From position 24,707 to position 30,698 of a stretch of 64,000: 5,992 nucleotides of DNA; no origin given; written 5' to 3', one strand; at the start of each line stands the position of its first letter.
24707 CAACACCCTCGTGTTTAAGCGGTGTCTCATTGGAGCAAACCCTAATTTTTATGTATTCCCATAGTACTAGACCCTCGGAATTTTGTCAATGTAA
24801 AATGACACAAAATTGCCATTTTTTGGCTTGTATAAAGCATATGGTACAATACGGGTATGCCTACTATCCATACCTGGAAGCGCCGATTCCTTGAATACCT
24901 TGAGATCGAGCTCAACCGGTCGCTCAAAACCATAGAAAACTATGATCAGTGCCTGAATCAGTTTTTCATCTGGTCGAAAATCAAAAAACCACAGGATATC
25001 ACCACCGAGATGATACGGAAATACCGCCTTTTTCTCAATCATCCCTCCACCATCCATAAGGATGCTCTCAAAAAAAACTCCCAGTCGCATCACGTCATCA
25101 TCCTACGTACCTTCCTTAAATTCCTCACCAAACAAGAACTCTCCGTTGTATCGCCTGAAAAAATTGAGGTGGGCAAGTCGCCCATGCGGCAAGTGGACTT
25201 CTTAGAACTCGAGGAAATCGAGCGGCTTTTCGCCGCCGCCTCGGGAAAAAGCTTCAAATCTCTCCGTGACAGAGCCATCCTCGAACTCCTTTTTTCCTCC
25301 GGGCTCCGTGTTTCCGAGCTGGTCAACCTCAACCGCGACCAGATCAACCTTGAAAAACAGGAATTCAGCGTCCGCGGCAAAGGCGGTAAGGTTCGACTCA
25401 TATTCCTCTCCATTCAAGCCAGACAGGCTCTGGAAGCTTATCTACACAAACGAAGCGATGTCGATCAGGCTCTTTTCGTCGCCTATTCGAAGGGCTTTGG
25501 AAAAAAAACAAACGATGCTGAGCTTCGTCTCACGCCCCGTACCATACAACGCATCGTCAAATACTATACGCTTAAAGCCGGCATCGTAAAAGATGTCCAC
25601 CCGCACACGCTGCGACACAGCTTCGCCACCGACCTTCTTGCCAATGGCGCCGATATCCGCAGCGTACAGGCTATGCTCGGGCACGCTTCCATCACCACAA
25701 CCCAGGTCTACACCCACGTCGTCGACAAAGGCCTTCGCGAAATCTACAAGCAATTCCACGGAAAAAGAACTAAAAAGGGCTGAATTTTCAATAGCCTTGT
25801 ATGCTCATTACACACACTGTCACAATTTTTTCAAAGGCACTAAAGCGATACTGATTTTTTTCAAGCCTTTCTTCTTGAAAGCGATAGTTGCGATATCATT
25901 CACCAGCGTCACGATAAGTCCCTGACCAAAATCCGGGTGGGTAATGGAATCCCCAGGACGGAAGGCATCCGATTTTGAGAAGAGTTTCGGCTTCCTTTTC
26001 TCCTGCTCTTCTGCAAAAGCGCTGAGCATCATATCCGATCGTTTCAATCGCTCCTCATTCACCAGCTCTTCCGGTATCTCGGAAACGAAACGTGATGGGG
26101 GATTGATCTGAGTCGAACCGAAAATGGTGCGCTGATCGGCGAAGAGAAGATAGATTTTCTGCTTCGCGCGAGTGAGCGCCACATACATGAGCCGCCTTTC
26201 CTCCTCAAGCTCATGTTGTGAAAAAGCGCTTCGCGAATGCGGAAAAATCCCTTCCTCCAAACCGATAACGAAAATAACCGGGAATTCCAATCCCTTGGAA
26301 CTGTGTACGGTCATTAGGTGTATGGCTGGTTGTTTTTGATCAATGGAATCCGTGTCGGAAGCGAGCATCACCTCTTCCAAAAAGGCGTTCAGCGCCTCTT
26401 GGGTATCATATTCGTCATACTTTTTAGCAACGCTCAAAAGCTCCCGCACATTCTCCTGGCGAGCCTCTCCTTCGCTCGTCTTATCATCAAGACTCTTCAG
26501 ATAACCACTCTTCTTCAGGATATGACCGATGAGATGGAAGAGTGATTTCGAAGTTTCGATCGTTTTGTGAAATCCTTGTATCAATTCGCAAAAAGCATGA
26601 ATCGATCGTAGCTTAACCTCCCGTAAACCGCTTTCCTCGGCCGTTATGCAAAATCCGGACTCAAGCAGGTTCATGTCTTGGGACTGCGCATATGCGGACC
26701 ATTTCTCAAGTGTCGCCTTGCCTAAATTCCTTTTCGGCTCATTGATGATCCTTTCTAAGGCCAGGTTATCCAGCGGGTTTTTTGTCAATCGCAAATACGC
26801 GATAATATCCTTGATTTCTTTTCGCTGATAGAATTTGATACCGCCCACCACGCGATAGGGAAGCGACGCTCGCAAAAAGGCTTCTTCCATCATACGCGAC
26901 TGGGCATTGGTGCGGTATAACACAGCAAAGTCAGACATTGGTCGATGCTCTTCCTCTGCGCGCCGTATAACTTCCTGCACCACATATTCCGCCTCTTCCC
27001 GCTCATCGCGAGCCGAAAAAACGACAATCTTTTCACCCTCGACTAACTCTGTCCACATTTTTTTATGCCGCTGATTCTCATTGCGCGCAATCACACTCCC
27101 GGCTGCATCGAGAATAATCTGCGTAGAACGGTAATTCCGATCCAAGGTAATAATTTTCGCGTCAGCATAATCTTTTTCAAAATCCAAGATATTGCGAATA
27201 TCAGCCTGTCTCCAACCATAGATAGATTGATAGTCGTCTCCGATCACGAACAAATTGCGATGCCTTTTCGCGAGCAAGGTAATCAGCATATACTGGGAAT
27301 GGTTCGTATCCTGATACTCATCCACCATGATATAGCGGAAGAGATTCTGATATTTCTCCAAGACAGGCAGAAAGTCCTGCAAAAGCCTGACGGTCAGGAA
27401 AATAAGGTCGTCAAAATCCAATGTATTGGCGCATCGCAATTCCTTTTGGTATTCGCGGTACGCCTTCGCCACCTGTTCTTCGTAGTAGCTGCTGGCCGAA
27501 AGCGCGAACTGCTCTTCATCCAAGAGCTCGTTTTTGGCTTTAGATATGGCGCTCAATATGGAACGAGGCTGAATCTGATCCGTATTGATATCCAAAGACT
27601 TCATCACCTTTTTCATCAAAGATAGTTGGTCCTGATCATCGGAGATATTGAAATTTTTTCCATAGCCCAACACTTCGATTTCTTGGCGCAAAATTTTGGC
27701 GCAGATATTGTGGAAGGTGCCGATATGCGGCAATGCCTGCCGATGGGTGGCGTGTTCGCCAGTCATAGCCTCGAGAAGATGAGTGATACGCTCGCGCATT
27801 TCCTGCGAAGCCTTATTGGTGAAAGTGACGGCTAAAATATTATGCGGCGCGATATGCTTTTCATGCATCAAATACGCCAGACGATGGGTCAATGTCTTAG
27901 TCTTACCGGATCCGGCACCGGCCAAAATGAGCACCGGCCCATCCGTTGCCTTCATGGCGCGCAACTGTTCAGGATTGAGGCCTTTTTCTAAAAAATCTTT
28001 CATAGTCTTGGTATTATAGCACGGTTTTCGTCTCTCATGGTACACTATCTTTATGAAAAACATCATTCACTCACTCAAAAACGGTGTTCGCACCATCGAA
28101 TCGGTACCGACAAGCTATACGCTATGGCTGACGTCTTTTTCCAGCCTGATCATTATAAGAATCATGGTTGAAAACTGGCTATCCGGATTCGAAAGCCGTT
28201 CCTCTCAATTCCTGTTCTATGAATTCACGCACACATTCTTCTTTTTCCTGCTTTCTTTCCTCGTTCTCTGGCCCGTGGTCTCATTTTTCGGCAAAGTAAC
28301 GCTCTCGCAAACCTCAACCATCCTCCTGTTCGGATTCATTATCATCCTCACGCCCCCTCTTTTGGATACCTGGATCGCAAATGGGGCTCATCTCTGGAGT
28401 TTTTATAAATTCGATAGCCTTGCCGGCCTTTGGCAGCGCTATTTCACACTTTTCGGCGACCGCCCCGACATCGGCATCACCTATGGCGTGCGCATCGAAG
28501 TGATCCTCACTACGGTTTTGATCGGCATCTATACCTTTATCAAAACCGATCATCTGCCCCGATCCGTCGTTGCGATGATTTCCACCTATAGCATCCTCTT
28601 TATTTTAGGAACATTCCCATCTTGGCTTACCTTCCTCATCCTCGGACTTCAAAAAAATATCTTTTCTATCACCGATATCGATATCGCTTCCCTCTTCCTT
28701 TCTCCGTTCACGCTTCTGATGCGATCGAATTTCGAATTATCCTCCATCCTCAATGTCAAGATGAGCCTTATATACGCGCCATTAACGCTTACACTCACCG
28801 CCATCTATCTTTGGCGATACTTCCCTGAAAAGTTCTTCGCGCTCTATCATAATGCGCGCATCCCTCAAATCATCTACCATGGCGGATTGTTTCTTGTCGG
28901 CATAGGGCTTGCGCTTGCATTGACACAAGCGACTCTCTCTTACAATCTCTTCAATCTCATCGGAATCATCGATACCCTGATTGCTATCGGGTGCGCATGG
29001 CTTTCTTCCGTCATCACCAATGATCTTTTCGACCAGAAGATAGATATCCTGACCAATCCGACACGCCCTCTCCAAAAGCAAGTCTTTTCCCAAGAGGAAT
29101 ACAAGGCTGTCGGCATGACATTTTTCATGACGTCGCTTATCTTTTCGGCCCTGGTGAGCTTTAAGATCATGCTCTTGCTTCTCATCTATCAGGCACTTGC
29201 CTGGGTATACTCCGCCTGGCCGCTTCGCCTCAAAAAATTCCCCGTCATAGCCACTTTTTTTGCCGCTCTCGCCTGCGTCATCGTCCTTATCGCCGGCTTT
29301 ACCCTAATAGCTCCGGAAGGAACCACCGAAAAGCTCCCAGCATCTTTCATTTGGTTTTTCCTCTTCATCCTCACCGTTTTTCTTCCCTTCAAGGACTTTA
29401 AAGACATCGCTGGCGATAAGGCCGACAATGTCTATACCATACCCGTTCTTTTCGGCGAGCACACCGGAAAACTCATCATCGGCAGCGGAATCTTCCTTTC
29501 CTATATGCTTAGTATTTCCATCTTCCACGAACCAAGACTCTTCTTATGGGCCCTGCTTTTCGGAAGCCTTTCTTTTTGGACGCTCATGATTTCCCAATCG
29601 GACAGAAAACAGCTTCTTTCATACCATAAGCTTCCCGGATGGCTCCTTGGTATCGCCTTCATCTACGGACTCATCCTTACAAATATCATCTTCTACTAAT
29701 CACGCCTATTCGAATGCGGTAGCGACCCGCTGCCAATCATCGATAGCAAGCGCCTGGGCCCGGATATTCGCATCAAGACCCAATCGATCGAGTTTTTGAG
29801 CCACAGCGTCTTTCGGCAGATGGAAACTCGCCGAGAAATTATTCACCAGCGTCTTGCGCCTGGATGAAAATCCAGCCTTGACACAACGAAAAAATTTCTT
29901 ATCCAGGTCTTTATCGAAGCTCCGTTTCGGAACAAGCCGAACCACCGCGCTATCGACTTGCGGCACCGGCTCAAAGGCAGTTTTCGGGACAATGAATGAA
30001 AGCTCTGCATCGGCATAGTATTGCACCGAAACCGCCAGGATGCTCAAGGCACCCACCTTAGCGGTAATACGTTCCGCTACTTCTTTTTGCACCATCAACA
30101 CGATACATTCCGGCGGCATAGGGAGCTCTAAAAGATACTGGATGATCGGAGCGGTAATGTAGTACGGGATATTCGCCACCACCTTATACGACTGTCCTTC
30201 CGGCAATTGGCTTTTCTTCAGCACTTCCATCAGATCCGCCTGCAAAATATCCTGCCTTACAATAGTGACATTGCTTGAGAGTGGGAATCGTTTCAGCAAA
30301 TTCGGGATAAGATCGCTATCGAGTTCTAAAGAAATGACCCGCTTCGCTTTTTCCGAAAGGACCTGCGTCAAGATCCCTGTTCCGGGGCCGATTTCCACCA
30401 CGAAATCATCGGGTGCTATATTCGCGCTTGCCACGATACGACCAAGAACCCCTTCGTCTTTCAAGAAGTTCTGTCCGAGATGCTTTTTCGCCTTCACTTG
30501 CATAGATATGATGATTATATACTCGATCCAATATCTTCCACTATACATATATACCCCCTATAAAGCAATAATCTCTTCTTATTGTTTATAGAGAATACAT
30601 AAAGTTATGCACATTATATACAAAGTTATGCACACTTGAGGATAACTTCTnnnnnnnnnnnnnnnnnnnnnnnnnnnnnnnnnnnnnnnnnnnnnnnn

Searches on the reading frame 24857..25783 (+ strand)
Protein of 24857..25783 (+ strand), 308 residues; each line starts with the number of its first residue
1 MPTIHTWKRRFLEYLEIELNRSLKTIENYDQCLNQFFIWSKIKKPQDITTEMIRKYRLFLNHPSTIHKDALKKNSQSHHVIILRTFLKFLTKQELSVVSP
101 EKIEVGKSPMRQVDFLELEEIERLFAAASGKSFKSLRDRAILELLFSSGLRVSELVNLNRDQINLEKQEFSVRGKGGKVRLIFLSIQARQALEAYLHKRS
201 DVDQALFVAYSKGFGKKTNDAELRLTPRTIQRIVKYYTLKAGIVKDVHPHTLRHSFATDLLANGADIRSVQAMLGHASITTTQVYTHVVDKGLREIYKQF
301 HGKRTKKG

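Call 11: search_protein_families(library=pfam, proteins=[window:24857-25783:+])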
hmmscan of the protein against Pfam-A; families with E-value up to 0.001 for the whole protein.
window:24857-25783:+ (308 aa): 4 families
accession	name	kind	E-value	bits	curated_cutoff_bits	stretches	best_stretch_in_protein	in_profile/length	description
PF00589.27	Phage_integrase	-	2.2e-43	148.5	27.1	1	115-289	2-169/172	Phage integrase family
PF02899.23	Phage_int_SAM_1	-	5e-09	36.7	22.3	1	10-93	3-82/83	Phage integrase, N-terminal SAM-like domain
PF13102.12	Phage_int_SAM_5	-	8.4e-07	29.7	22.3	1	18-95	14-87/98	Phage integrase SAM-like domain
PF13495.12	Phage_int_SAM_4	-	8e-06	26.6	27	1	10-93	4-81/85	Phage integrase, N-terminal SAM-like domain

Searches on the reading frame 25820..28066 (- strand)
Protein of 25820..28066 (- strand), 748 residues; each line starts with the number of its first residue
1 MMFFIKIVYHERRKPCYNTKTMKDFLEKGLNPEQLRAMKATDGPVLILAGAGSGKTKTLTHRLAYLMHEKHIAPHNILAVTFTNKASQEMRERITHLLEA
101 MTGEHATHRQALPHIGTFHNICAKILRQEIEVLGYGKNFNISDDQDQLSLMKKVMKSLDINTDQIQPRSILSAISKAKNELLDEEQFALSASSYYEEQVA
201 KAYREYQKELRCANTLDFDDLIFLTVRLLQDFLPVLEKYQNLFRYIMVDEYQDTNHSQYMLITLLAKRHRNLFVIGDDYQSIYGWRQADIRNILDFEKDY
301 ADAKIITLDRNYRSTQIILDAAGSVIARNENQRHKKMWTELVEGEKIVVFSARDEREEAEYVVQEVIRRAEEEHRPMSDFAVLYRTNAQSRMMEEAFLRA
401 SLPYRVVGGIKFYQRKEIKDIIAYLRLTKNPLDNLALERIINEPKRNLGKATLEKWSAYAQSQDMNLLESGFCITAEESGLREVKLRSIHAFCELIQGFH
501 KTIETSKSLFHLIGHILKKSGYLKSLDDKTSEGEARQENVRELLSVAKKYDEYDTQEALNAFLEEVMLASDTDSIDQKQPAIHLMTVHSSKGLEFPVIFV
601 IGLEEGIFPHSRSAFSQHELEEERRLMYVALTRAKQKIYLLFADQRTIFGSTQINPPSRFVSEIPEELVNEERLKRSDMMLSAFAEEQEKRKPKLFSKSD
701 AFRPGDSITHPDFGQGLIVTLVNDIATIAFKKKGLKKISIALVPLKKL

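Call 9: search_protein_families(library=pfam, proteins=[window:25820-28066:-])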
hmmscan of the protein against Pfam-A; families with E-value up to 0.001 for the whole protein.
window:25820-28066:- (748 aa): 7 families
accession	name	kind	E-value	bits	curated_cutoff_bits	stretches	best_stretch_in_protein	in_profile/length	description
PF00580.27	UvrD-helicase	-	1.5e-92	310.5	23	1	30-300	1-270/271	UvrD/REP helicase N-terminal domain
PF13361.12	UvrD_C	-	1.5e-77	261.9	25.6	1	306-643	1-348/350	UvrD-like helicase C-terminal domain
PF13245.12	AAA_19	-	9.7e-22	78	25.1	1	38-284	5-132/134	AAA domain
PF13538.12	UvrD_C_2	-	3.6e-11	43.2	27.4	1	582-641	2-52/52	UvrD-like helicase C-terminal domain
PF01443.25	Viral_helicase1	-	8.7e-09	36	21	0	573-640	178-226/228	Viral superfamily 1 RNA helicase core domain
PF13086.12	AAA_11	-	1.1e-07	32.3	27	1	30-278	2-247/257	AAA domain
PF13604.12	AAA_30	-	1e-05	25.8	27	1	30-111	2-81/191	AAA domain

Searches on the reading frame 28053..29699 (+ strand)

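Call 9: search_protein_families(library=pfam, proteins=[window:28053-29699:+])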
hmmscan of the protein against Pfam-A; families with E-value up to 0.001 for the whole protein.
window:28053-29699:+ (548 aa): 1 family
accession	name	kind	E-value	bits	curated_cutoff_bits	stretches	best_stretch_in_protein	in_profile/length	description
PF01040.23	UbiA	-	1.2e-25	90.6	34.2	1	297-510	14-227/250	UbiA prenyltransferase family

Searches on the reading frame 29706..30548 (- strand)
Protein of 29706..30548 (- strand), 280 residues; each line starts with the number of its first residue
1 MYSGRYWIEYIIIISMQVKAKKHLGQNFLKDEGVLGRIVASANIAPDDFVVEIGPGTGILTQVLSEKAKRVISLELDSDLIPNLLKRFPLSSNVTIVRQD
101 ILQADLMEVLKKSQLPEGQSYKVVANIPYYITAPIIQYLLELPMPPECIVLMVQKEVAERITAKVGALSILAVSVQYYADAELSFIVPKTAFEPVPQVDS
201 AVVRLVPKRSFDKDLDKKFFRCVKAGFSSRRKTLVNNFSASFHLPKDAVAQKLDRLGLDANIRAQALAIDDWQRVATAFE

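Call 9: search_protein_families(library=pfam, proteins=[window:29706-30548:-])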
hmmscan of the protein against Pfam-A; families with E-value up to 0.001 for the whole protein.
window:29706-30548:- (280 aa): 1 family
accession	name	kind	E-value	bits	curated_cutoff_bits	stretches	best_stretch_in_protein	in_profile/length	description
PF00398.26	RrnaAD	-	3.2e-61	207.2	24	1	19-277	3-259/263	Ribosomal RNA adenine dimethylase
